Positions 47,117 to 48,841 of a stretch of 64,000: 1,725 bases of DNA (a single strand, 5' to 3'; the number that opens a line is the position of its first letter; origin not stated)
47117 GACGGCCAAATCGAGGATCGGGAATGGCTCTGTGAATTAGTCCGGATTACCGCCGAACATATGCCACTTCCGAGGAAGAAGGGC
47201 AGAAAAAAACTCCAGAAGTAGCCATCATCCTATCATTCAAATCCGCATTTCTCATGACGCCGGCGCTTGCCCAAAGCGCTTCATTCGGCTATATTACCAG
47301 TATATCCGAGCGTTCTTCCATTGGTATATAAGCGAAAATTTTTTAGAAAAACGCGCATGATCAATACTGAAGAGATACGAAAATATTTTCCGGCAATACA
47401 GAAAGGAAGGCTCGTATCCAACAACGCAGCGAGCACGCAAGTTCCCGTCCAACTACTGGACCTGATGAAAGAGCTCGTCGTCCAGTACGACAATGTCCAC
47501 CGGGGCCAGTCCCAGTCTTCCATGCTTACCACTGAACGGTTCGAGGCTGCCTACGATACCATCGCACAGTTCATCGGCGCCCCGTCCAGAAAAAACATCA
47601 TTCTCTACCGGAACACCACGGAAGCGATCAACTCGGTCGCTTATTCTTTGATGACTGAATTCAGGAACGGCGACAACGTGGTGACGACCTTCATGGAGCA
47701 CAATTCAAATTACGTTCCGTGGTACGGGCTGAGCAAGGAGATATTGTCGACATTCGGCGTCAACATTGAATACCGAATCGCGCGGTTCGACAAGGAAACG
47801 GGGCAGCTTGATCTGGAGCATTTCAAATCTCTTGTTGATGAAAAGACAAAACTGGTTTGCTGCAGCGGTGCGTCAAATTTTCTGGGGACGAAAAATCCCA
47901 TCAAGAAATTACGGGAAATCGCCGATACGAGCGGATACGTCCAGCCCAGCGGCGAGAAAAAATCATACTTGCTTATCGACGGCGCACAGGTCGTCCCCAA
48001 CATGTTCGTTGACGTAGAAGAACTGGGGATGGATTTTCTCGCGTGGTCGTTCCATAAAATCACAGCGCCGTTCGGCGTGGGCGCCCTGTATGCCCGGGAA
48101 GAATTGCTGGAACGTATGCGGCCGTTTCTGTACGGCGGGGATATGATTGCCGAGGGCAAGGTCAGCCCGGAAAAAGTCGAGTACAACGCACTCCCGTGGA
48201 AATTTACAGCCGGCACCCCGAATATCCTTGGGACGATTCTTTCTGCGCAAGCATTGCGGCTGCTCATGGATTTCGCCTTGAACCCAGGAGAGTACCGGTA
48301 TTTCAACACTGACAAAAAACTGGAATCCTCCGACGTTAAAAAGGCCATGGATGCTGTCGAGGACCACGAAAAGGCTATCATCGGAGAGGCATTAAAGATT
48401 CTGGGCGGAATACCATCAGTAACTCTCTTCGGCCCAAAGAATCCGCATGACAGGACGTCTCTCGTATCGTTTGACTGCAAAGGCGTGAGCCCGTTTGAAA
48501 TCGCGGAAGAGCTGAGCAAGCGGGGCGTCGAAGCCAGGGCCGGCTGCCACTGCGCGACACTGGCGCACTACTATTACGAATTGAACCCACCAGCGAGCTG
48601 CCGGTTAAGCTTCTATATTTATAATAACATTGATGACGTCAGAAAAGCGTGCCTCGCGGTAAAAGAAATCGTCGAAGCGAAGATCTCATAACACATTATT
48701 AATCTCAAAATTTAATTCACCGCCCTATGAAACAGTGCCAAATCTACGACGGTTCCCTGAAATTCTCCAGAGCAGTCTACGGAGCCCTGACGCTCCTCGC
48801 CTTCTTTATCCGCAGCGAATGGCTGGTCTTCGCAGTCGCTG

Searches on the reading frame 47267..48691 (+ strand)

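Call 60: search_protein_families(library=pfam, proteins=[window:47267-48691:+], max_evalue=0.00001)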
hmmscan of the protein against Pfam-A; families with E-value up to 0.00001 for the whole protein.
window:47267-48691:+ (474 aa): 1 family
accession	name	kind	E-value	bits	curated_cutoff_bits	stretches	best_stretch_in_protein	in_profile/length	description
PF00266.25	Aminotran_5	-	1.5e-88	297.7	21.5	2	53-338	5-273/371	Aminotransferase class-V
